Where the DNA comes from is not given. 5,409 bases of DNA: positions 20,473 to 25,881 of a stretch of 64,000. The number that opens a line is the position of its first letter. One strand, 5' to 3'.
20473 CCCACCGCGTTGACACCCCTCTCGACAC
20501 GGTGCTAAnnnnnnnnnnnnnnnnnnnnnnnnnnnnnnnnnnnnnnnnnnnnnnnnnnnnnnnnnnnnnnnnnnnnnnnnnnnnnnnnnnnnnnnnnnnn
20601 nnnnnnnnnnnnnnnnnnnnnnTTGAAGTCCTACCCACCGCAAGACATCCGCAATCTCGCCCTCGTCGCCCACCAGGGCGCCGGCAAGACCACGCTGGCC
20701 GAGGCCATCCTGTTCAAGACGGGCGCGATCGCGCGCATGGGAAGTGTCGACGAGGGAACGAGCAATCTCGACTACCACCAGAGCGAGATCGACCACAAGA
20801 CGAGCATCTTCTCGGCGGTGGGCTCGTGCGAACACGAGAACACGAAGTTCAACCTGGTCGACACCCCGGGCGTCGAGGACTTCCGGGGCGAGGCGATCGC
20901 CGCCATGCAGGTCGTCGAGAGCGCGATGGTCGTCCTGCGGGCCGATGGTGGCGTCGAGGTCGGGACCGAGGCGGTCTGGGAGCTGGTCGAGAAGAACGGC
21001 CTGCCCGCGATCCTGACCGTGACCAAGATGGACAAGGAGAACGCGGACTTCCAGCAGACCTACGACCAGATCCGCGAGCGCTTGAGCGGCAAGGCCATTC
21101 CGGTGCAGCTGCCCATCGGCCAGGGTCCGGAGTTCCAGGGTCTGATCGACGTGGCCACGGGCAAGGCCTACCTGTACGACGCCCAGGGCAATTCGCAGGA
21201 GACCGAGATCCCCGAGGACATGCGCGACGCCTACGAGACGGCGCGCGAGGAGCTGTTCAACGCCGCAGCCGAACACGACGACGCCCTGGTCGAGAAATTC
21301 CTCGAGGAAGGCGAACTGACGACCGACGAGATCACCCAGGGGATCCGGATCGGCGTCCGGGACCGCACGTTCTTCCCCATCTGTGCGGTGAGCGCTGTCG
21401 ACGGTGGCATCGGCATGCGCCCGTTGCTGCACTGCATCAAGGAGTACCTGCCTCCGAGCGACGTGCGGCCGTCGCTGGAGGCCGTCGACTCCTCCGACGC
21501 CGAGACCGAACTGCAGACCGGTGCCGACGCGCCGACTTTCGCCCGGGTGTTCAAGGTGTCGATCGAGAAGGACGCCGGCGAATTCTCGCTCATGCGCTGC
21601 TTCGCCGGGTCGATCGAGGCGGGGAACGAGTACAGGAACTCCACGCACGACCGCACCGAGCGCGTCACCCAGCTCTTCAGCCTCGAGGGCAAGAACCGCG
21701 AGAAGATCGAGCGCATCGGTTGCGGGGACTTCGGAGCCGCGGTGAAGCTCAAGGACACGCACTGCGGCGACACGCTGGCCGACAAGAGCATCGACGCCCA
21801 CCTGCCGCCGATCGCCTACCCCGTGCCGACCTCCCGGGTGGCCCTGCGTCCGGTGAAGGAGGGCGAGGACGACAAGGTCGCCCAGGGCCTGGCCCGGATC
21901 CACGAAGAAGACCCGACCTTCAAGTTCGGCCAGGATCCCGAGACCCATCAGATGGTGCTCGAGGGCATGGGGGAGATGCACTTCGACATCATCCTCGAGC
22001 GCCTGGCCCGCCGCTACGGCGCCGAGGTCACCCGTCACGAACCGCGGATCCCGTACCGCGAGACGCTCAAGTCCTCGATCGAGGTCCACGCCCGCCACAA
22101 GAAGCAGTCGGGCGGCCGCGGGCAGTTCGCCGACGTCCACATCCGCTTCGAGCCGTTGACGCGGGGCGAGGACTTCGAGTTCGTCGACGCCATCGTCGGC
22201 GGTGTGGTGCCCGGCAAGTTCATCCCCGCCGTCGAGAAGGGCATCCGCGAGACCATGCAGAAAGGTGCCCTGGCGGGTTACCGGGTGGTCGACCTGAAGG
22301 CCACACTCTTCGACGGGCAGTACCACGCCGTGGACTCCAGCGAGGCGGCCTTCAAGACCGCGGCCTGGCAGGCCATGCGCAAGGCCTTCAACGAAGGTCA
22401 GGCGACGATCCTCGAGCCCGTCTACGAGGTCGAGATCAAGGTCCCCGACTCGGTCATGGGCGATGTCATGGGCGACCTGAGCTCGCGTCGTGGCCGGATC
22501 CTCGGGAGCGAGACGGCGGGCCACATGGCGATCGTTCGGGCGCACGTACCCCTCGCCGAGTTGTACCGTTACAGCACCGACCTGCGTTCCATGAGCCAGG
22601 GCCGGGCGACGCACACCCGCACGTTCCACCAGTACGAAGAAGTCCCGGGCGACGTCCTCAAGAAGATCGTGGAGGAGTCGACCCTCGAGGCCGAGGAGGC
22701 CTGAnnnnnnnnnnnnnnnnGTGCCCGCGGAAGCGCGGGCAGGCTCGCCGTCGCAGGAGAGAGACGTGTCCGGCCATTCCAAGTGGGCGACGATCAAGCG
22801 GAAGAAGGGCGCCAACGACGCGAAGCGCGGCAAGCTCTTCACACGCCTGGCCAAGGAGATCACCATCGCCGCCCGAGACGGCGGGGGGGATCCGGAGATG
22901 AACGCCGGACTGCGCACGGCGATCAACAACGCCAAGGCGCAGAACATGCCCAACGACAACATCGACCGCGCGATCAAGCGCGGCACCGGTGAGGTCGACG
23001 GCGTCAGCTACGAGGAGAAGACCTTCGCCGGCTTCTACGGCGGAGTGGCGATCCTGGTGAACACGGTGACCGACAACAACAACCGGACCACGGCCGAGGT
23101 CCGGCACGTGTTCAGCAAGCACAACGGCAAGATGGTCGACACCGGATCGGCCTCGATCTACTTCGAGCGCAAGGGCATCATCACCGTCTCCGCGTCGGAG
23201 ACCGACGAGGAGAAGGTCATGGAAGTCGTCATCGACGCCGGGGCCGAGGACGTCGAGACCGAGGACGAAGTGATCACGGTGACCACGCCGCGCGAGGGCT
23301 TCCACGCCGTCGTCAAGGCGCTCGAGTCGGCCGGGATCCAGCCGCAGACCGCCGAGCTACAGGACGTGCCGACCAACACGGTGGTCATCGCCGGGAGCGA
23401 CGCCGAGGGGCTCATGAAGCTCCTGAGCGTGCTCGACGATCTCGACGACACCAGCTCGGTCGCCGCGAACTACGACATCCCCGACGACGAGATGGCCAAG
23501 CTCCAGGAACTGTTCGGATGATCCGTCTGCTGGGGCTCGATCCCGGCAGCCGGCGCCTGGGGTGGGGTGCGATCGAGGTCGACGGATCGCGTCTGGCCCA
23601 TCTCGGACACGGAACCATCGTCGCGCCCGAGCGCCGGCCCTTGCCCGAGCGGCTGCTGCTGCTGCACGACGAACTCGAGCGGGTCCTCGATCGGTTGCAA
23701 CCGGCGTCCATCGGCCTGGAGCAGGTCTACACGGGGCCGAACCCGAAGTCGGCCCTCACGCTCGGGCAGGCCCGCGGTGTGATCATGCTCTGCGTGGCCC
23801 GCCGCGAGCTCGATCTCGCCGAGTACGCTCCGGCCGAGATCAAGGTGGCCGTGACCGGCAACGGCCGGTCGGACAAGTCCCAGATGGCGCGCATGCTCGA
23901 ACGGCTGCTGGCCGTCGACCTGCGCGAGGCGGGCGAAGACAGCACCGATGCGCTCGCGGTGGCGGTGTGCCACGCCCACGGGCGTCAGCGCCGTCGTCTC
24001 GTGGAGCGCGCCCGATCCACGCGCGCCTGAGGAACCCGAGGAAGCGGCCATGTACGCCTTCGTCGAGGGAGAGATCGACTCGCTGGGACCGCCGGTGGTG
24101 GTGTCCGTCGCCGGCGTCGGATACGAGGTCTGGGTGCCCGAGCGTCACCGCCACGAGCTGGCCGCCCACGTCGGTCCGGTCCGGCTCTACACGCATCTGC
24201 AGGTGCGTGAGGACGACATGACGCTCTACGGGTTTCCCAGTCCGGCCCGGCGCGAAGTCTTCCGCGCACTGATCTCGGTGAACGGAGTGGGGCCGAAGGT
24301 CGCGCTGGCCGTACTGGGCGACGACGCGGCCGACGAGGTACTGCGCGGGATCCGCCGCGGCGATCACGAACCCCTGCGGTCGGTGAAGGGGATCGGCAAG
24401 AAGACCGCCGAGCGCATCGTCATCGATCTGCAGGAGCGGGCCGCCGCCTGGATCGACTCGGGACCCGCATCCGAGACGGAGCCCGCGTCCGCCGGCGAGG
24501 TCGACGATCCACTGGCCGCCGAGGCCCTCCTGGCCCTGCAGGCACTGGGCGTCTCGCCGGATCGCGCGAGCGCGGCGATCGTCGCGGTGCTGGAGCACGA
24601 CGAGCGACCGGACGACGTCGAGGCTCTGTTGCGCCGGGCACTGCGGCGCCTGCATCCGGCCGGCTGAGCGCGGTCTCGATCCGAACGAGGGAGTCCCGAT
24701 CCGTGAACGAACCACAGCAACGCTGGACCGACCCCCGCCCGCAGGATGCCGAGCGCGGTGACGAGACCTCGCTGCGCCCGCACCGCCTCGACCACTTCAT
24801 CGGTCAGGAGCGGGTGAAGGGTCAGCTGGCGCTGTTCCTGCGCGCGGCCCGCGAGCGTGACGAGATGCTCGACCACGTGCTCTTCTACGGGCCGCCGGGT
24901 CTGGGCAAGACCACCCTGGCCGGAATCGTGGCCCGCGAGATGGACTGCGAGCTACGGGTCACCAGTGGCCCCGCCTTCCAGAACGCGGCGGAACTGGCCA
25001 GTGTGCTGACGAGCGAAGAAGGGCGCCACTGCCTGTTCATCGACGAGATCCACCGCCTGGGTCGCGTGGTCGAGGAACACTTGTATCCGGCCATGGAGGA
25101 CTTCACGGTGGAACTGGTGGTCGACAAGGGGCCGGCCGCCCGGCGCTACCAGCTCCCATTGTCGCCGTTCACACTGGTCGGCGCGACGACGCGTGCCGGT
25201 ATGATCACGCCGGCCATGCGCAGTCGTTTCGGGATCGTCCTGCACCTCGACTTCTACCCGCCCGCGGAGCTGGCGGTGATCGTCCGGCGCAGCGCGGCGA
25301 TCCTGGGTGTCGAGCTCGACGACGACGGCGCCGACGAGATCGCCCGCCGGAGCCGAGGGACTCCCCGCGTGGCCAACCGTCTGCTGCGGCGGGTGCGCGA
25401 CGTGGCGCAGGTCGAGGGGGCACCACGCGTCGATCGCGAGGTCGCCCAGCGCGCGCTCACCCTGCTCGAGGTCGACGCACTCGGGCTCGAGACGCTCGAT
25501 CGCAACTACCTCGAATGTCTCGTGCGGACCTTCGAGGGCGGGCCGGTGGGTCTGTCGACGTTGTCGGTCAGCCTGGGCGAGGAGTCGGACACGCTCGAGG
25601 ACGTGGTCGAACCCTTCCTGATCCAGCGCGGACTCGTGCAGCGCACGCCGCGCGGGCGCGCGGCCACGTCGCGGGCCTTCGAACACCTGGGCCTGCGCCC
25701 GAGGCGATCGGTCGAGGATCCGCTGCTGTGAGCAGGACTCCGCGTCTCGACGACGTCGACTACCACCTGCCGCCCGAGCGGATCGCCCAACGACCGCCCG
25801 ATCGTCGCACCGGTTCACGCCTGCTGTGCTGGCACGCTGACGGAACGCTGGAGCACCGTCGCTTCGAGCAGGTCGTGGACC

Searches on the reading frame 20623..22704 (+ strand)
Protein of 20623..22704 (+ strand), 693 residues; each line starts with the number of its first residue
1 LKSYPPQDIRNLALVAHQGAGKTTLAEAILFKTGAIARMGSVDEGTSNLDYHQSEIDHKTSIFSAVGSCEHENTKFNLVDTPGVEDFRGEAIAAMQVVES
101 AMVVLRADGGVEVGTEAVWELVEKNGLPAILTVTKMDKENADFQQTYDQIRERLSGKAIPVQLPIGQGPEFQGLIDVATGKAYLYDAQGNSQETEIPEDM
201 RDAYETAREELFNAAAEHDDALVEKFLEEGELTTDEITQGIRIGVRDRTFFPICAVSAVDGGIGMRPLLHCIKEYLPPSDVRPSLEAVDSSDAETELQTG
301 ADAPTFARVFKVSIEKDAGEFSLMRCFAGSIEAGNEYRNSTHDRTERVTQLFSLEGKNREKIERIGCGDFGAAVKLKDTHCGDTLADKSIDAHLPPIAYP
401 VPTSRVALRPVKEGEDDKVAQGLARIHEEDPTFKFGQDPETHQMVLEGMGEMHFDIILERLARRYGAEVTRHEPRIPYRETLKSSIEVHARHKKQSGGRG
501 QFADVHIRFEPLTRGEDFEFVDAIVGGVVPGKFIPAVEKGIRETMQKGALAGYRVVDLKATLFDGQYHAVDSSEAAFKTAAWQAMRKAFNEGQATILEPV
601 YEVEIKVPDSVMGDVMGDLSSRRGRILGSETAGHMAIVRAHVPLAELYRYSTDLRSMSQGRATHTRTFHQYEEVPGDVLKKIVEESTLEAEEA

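Call 10: search_protein_families(library=pfam, proteins=[window:20623-22704:+], max_evalue=0.001)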
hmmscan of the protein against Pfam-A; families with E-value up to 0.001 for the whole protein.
window:20623-22704:+ (693 aa): 8 families
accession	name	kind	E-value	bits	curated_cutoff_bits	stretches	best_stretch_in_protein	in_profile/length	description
PF03764.24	EFG_IV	-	5.4e-44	149.3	24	1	474-592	1-120/121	Elongation factor G, domain IV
PF00009.33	GTP_EFTU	-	3.6e-39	134.7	26.5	1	8-278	2-188/188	Elongation factor Tu GTP binding domain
PF00679.30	EFG_C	-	1.3e-28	99.3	27.9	1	596-681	2-88/89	Elongation factor G C-terminus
PF14492.12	EFG_III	-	3.1e-24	85.3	27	1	400-470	2-72/75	Elongation Factor G, domain III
PF22042.2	EF-G_D2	-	1.9e-09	38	27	1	307-386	4-82/84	Elongation factor G domain 2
PF03144.31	GTP_EFTU_D2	-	1.7e-06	28.8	30.3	1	322-386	4-73/73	Elongation factor Tu domain 2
PF16658.11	RF3_C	-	0.00015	22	40.1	1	417-478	24-85/132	Class II release factor RF3, C-terminal domain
PF01926.29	MMR_HSR1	-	0.00017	22.1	21.9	1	13-135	3-113/113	50S ribosome-binding GTPase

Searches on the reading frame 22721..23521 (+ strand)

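Call 10: search_protein_families(library=pfam, proteins=[window:22721-23521:+], max_evalue=0.001)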
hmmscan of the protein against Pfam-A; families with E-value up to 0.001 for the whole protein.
window:22721-23521:+ (266 aa): 2 families
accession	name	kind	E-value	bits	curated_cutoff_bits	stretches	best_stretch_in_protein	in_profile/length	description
PF01709.26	Transcrip_reg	-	1.9e-46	158.1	27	1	97-250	1-159/160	TACO1/YebC second and third domain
PF20772.2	TACO1_YebC_N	-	7.1e-35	119.8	36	1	20-91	1-73/73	TACO1/YebC protein N-terminal domain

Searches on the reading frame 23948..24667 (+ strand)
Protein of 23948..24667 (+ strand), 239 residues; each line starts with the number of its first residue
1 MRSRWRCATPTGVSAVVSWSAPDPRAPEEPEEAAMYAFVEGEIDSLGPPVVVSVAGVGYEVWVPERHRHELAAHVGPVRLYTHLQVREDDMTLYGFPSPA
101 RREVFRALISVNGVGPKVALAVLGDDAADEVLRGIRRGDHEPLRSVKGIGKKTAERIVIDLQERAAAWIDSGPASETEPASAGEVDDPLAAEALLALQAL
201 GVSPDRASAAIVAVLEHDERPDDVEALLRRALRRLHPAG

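Call 10: search_protein_families(library=pfam, proteins=[window:23948-24667:+], max_evalue=0.001)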
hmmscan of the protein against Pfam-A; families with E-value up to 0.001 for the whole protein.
window:23948-24667:+ (239 aa): 4 families
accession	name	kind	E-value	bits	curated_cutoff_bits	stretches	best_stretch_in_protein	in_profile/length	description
PF01330.27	RuvA_N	-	7.8e-18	64.8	23.6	1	35-95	1-61/61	RuvA N terminal domain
PF14520.12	HHH_5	-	1.5e-12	48.2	27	1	105-163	1-57/57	Helix-hairpin-helix domain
PF07499.19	RuvA_C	-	1.5e-08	35.4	24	1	190-235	3-46/47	RuvA, C-terminal domain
PF00633.29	HHH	-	9.1e-06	25.7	24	0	133-157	3-27/30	Helix-hairpin-helix motif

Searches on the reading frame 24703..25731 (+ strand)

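Call 10: search_protein_families(library=pfam, proteins=[window:24703-25731:+], max_evalue=0.001)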
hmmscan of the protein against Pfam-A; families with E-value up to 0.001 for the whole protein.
window:24703-25731:+ (342 aa): 6 families
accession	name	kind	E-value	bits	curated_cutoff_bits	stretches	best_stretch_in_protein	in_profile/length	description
PF05496.18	RuvB_N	-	3.2e-67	225.7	27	1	24-182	1-159/159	Holliday junction DNA helicase RuvB P-loop domain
PF17864.7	AAA_lid_4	-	1.3e-30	105.4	27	1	185-258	1-74/74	RuvB AAA lid domain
PF05491.19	RuvB_C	-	8.6e-26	90.1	24.7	1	260-329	2-71/72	RuvB C-terminal winged helix domain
PF00004.35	AAA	-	3.8e-20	73.1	21.2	1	59-182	1-129/131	ATPase family associated with various cellular activities (AAA)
PF07728.20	AAA_5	-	7.9e-08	32.8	22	1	58-176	1-139/139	AAA domain (dynein-related subfamily)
PF13191.12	AAA_16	-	4.3e-05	24.5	32.6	1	32-99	2-70/167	AAA ATPase domain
